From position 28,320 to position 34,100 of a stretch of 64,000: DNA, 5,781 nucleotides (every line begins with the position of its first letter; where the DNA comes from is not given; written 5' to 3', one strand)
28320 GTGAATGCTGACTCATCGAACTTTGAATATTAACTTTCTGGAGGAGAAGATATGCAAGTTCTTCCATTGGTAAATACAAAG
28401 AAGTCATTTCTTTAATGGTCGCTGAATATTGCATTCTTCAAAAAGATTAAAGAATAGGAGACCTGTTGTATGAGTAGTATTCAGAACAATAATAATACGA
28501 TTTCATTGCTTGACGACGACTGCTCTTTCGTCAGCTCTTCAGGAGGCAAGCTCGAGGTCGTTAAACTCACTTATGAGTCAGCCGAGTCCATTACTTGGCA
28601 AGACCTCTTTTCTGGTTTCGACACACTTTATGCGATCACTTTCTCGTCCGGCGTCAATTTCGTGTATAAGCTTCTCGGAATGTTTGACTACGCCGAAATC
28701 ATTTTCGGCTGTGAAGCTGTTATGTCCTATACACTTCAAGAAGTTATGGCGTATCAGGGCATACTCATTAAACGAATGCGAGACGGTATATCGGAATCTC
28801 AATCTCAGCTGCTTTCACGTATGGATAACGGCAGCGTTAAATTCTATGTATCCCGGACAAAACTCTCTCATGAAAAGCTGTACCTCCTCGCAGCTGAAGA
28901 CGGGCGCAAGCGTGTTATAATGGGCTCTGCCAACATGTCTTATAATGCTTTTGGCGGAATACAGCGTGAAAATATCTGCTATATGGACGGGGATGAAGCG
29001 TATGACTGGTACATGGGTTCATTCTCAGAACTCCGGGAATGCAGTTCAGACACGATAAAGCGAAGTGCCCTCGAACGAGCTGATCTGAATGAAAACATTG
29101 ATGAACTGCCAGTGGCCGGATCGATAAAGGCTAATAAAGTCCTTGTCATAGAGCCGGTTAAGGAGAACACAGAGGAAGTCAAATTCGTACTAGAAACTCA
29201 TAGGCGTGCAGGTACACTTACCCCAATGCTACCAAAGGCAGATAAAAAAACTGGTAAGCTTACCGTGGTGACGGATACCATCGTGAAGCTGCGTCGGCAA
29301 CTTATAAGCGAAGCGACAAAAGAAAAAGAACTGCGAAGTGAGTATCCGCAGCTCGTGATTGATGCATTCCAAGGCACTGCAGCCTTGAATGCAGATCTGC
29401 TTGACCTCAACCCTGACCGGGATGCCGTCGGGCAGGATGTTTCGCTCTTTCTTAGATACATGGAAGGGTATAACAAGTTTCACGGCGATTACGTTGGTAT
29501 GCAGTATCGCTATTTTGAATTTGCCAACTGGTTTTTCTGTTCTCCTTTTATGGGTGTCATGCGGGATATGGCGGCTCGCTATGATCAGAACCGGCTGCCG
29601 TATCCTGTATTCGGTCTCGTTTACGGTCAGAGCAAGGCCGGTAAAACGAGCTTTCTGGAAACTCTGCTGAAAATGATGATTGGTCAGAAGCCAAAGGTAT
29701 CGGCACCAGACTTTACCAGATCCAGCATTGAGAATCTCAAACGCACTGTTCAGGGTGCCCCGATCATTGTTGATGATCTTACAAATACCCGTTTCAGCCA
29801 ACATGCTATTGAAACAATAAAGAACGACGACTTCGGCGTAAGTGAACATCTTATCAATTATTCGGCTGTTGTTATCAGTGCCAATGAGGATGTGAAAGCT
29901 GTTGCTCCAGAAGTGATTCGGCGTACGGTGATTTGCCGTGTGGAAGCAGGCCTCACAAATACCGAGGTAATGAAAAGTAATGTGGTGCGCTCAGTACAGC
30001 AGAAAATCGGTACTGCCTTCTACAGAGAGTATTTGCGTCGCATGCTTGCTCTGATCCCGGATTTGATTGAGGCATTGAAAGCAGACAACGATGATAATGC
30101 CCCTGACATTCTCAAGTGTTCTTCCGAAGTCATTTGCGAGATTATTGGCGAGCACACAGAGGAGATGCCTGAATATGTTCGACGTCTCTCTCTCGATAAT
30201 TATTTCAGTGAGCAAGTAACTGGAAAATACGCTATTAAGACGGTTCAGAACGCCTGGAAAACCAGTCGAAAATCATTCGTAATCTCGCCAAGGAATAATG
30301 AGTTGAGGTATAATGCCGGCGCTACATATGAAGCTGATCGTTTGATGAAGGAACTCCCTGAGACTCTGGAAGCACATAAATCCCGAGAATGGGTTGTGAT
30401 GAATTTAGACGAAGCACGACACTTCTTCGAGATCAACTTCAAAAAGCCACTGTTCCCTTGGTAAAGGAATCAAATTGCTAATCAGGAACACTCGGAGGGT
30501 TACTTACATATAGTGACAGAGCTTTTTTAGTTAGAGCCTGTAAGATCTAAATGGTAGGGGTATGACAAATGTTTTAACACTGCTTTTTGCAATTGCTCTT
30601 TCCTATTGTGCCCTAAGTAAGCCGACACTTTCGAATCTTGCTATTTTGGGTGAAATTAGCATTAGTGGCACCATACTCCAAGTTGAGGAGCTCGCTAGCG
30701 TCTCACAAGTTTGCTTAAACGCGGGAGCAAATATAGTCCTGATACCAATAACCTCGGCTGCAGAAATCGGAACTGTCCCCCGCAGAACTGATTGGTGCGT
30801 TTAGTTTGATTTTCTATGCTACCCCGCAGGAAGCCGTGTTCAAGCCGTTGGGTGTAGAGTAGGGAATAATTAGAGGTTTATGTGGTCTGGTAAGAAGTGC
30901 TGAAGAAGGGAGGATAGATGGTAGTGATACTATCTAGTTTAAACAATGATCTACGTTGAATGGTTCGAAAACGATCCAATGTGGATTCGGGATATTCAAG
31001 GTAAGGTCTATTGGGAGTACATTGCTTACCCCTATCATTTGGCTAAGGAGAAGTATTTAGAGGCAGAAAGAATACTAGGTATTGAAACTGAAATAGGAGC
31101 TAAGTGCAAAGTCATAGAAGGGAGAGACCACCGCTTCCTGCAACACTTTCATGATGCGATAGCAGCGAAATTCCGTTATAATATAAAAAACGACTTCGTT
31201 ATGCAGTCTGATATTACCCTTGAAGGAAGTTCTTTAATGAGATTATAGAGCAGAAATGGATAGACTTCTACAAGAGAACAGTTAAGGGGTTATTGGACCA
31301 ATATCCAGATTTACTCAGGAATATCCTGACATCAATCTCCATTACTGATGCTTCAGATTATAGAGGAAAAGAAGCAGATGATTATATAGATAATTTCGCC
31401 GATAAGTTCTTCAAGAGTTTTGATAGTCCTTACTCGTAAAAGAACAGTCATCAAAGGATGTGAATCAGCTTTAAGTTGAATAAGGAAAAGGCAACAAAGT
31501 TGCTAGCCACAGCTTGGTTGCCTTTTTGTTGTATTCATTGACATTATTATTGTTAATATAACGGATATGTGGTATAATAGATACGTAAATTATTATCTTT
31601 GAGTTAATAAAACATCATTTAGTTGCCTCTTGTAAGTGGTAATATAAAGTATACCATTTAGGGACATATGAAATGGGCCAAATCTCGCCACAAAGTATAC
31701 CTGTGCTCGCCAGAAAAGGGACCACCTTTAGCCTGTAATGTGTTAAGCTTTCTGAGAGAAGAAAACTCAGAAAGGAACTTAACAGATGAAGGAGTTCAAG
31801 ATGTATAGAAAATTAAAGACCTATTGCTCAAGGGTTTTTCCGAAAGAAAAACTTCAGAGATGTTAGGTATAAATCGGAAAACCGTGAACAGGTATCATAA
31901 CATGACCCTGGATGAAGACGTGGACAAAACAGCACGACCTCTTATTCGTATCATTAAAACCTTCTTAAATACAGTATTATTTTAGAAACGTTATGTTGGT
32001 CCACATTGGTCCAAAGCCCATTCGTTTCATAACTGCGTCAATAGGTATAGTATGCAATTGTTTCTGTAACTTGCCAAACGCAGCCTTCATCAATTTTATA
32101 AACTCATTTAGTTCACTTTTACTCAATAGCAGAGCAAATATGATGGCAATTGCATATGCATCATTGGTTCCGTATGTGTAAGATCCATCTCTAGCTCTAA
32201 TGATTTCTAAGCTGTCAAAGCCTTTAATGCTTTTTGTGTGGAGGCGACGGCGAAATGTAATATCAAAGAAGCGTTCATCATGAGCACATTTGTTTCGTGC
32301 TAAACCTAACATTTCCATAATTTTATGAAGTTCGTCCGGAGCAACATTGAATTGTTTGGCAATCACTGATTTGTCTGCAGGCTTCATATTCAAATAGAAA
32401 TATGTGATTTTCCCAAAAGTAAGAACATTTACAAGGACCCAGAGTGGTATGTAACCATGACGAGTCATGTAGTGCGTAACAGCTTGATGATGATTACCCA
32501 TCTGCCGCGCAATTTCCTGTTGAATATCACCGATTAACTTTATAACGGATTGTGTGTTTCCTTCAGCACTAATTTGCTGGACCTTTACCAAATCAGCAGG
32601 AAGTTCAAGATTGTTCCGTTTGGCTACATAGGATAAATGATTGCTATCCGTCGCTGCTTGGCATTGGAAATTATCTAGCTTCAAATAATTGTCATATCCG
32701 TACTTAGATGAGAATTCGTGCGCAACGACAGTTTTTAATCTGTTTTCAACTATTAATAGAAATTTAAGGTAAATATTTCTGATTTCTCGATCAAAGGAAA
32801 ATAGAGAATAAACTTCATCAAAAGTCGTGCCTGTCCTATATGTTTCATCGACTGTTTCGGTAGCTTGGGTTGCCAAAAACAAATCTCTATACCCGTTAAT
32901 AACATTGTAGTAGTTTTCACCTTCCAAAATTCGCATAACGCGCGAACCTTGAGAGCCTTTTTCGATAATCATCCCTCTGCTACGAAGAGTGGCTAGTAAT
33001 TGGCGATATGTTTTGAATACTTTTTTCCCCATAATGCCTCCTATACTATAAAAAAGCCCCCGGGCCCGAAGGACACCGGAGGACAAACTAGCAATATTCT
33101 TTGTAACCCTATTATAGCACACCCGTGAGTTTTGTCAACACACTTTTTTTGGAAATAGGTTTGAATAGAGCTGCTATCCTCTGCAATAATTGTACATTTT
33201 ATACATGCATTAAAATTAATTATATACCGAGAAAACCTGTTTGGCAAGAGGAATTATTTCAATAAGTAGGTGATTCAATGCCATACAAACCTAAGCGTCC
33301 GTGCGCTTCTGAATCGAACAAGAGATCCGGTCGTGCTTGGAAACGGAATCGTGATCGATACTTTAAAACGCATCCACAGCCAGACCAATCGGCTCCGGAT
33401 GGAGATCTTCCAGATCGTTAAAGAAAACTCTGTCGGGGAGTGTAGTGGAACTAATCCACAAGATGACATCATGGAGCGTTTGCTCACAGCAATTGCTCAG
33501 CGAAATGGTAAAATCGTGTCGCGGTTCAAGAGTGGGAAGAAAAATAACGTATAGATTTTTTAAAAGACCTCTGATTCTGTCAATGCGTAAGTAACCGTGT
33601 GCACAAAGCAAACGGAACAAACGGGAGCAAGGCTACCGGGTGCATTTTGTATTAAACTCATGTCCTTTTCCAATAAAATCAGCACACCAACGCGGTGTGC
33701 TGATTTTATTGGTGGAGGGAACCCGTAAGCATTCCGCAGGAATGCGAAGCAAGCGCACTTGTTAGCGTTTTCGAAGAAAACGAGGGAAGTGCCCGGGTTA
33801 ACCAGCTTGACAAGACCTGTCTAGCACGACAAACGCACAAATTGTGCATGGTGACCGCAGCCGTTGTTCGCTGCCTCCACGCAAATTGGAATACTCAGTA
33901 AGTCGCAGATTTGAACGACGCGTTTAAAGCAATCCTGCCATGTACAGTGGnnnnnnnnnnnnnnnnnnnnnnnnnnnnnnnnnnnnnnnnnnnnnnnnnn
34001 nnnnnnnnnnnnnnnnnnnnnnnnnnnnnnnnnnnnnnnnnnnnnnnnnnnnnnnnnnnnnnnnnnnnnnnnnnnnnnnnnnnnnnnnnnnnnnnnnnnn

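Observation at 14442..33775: Structured direct repeats with compensatory changes bracket the 19-kb defence block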

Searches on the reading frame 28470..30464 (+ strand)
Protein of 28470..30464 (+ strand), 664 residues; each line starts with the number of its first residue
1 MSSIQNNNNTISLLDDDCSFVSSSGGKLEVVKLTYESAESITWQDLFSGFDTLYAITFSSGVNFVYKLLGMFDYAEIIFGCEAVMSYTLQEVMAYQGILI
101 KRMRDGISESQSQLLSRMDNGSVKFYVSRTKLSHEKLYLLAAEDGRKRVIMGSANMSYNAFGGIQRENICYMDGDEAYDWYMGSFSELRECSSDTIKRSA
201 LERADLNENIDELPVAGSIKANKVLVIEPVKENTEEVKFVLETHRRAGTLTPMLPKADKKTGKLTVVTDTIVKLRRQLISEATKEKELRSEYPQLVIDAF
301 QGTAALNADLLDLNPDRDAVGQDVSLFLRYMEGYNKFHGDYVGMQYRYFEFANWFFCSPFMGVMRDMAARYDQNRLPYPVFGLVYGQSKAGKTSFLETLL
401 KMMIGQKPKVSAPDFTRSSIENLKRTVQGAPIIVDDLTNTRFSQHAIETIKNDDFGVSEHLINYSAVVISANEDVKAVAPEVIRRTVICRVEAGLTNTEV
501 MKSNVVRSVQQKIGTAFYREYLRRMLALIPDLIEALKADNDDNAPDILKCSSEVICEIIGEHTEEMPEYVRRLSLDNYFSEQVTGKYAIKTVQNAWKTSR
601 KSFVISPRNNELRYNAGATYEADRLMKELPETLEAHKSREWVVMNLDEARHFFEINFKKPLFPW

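Call 7: search_protein_families(library=pfam, proteins=[window:28470-30464:+])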
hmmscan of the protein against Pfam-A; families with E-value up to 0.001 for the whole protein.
window:28470-30464:+ (664 aa): 2 families
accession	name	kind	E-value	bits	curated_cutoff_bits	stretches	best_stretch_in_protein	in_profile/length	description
PF09565.16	RE_NgoFVII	-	4.6e-07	29.7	23.8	1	105-189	57-149/162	NgoFVII restriction endonuclease N-terminal PLD domain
PF13091.12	PLDc_2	-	2.2e-06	28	27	1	108-188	54-131/132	PLD-like domain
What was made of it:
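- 28470..30464 (+): PLD/NgoFVII-like 664-aa protein of unknown role, next to BREX. Weak Pfam hits to PLDc_2 and RE_NgoFVII (call 7).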

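Call 81: search_protein_families(library=padloc, proteins=[window:28470-30464:+], max_evalue=0.00001)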
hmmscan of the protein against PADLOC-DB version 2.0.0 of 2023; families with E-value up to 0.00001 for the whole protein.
window:28470-30464:+ (664 aa): 0 families

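Call 82: search_protein_families(library=ncbifam, proteins=[window:28470-30464:+], max_evalue=0.00001)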
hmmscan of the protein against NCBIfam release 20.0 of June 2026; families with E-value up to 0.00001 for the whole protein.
window:28470-30464:+ (664 aa): 0 families
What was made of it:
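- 28470..30464 (+): No PADLOC or NCBIfam hit (calls 81, 82).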

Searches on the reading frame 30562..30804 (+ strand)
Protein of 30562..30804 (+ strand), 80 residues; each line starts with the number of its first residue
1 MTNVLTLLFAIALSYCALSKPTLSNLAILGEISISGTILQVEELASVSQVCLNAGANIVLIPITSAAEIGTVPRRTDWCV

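Call 97: search_protein_families(library=pfam, proteins=[window:30562-30804:+], max_evalue=0.05)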
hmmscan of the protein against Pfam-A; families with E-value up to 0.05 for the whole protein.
window:30562-30804:+ (80 aa): 2 families
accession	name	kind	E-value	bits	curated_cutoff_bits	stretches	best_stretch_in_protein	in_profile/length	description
PF05362.19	Lon_C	-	0.003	17.6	21.1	1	11-75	118-182/205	Lon protease (S16) C-terminal proteolytic domain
PF13541.12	ChlI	-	0.012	15.9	27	1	7-63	63-119/121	Subunit ChlI of Mg-chelatase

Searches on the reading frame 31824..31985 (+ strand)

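Call 97: search_protein_families(library=pfam, proteins=[window:31824-31985:+], max_evalue=0.05)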
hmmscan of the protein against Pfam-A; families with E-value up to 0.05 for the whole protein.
window:31824-31985:+ (53 aa): 3 families
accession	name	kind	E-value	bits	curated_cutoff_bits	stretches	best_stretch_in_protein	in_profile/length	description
PF13384.12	HTH_23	-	0.0016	18.7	24.6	1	3-26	16-39/50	Homeodomain-like domain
PF06056.18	Terminase_5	-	0.0077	16.6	20.3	1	2-26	11-35/58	Putative ATPase subunit of terminase (gpP-like)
PF08281.18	Sigma70_r4_2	-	0.024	14.7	25.7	1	2-24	24-46/54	Sigma-70, region 4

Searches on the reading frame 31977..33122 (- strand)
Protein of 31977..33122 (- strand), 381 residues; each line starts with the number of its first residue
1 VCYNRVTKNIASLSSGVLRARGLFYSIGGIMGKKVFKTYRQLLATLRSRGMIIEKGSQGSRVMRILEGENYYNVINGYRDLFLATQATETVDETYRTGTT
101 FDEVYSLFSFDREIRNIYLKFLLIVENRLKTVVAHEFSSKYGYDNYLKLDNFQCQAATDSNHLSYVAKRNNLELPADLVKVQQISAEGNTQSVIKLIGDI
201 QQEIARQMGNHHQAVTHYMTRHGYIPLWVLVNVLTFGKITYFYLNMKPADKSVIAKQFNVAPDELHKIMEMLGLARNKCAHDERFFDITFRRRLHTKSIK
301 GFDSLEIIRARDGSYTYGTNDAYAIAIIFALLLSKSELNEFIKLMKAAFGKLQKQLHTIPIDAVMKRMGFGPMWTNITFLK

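Call 7: search_protein_families(library=pfam, proteins=[window:31977-33122:-])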
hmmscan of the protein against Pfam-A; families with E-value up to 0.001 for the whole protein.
window:31977-33122:- (381 aa): 1 family
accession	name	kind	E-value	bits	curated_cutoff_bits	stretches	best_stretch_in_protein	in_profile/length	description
PF07751.16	Abi_2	-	7.3e-42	144.2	25.6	1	65-287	2-184/184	Abi-like protein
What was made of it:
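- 31977..33032 (-): AbiD/Abi_2 abortive-infection gene, with a consensus promoter at 33138-33111. Pfam Abi_2, 7e-42 (call 7).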

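Call 65: find_encoding_contigs(protein=window:31977-33122:-, flank=10000, max_places=10)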
Protein window:31977-33122:- (381 aa): no gene with exactly this product is on record in the collection.

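Call 66: find_encoding_contigs(protein=window:31977-33032:-, flank=10000, max_places=10)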
Protein window:31977-33032:- (351 aa): 24 contigs read that carry it; 10 places shown.
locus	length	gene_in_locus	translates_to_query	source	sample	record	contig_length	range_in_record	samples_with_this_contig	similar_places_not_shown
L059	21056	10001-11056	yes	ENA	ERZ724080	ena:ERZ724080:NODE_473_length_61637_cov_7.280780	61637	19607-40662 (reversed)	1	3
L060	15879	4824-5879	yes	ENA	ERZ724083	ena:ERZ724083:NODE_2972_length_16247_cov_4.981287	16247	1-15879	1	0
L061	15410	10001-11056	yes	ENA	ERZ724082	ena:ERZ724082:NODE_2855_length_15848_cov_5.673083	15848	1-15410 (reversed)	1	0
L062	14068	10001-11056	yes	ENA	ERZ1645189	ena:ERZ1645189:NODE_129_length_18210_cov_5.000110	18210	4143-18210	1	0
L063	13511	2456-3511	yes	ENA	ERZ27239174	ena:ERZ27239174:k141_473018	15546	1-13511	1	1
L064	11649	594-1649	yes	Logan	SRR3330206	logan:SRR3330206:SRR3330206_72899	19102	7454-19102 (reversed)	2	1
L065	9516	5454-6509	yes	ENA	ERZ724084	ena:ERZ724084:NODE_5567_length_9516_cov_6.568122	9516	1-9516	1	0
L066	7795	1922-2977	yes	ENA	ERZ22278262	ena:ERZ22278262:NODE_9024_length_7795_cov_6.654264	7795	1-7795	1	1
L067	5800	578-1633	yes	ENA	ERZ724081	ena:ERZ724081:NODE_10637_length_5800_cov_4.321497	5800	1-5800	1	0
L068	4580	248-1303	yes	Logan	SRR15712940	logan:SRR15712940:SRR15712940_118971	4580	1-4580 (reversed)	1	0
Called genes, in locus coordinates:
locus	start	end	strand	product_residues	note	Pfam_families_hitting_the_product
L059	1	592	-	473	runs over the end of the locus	PF14903:WG_beta_rep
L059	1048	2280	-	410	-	PF05977:MFS_3, PF07690:MFS_1, PF13347:MFS_2 (weak)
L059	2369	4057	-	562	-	PF01968:Hydantoinase_A (faint), PF13941:MutL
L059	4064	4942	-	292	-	-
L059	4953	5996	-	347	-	PF25984:BSH_YknX (faint)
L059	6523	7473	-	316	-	PF01636:APH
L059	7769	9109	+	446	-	PF13173:AAA_14, PF13635:DUF4143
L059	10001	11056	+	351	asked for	PF07751:Abi_2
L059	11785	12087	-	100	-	-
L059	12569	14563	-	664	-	PF09565:RE_NgoFVII (weak), PF13091:PLDc_2 (weak), PF27394:Aq_aa27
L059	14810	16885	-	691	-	PF20442:BrxL_N, PF13337:BrxL_ATPase, PF05362:Lon_C (weak)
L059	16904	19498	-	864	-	PF08665:PglZ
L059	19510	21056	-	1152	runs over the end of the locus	PF20473:MmeI_Mtase (weak), PF07669:Eco57I, PF02384:N6_Mtase (weak)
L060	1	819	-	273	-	?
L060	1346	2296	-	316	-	PF01636:APH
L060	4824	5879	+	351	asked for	PF07751:Abi_2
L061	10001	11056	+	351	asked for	PF07751:Abi_2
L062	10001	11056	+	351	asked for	PF07751:Abi_2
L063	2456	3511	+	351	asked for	PF07751:Abi_2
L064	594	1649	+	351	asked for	PF07751:Abi_2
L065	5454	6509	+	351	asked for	PF07751:Abi_2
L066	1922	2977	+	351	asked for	PF07751:Abi_2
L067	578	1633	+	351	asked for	PF07751:Abi_2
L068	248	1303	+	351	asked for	PF07751:Abi_2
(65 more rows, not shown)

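Call 81: search_protein_families(library=padloc, proteins=[window:31977-33032:-], max_evalue=0.00001)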
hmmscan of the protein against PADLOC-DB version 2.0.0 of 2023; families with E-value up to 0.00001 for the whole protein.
window:31977-33032:- (351 aa): 1 family
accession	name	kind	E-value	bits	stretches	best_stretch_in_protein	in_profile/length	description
PDLC02344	AbiD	-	1.7e-51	173.6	1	3-347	4-274/277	AbiD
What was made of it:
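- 31977..33032 (-): PADLOC AbiD, 1.7e-51 (call 81).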

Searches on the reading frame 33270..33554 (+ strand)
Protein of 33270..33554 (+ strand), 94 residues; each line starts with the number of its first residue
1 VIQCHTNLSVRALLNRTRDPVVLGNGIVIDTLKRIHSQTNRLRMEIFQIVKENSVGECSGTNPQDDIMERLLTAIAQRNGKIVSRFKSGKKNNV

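Call 81: search_protein_families(library=padloc, proteins=[window:33270-33554:+], max_evalue=0.00001)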
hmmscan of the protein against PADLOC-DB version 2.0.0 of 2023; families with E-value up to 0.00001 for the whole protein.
window:33270-33554:+ (94 aa): 0 families

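Call 82: search_protein_families(library=ncbifam, proteins=[window:33270-33554:+], max_evalue=0.00001)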
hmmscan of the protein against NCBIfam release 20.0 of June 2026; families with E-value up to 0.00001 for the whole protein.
window:33270-33554:+ (94 aa): 0 families

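Call 97: search_protein_families(library=pfam, proteins=[window:33270-33554:+], max_evalue=0.05)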
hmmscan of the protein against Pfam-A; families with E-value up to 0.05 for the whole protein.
window:33270-33554:+ (94 aa): 0 families
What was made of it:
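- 33150..33595 (+): Segment holding a 94-aa ORF of unknown function. Together with core 2 and most of T2 (33150-33704 in all) it is missing in five related contigs. The ORF has no Pfam, PADLOC or NCBIfam hit (calls 81, 82, 97).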

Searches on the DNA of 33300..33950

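Call 14: search_rna_families(source=window, start=33300, end=33950, threshold=evalue, max_evalue=10, show_alignments=3)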
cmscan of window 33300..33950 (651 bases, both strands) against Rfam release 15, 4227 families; matches with E-value up to 10: 9.
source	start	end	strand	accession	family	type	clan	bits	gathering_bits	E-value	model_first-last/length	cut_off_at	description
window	33663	33720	+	RF03632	MIR1882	Gene; miRNA;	-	22.4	107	0.061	38-94/131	no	MIR1882 microRNA precursor family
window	33666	33718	+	RF04306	HCV_SL8001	Cis-reg;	-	18.2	41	0.51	1-58/58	no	Hepatitis C virus stem-loop SL8001 RNA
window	33669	33712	-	RF03943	mir-1824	Gene; miRNA;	-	16.5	90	1.9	1-63/63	no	mir-1824 microRNA precursor family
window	33670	33712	-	RF03632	MIR1882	Gene; miRNA;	-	14.9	107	6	45-86/131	no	MIR1882 microRNA precursor family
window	33578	33615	+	RF01079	RF_site3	Cis-reg; frameshift_element;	-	14.9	50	7.8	1-39/39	no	Putative RNA-dependent RNA polymerase ribosomal frameshift site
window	33498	33582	+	RF01281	snoR35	Gene; snRNA; snoRNA; CD-box;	CL00053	14.8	40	1.8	1-81/81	no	Small nucleolar RNA snoR35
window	33671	33712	+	RF00823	lsy-6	Gene; miRNA;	-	14.3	60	6.9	1-74/74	no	lsy-6 microRNA precursor family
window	33671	33711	-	RF00785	mir-90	Gene; miRNA;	-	14.2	68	8.9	1-84/84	no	mir-90 microRNA precursor family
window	33819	33886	-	RF00700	mir-375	Gene; miRNA;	-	13.9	46.7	4.8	1-67/67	no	mir-375 microRNA precursor family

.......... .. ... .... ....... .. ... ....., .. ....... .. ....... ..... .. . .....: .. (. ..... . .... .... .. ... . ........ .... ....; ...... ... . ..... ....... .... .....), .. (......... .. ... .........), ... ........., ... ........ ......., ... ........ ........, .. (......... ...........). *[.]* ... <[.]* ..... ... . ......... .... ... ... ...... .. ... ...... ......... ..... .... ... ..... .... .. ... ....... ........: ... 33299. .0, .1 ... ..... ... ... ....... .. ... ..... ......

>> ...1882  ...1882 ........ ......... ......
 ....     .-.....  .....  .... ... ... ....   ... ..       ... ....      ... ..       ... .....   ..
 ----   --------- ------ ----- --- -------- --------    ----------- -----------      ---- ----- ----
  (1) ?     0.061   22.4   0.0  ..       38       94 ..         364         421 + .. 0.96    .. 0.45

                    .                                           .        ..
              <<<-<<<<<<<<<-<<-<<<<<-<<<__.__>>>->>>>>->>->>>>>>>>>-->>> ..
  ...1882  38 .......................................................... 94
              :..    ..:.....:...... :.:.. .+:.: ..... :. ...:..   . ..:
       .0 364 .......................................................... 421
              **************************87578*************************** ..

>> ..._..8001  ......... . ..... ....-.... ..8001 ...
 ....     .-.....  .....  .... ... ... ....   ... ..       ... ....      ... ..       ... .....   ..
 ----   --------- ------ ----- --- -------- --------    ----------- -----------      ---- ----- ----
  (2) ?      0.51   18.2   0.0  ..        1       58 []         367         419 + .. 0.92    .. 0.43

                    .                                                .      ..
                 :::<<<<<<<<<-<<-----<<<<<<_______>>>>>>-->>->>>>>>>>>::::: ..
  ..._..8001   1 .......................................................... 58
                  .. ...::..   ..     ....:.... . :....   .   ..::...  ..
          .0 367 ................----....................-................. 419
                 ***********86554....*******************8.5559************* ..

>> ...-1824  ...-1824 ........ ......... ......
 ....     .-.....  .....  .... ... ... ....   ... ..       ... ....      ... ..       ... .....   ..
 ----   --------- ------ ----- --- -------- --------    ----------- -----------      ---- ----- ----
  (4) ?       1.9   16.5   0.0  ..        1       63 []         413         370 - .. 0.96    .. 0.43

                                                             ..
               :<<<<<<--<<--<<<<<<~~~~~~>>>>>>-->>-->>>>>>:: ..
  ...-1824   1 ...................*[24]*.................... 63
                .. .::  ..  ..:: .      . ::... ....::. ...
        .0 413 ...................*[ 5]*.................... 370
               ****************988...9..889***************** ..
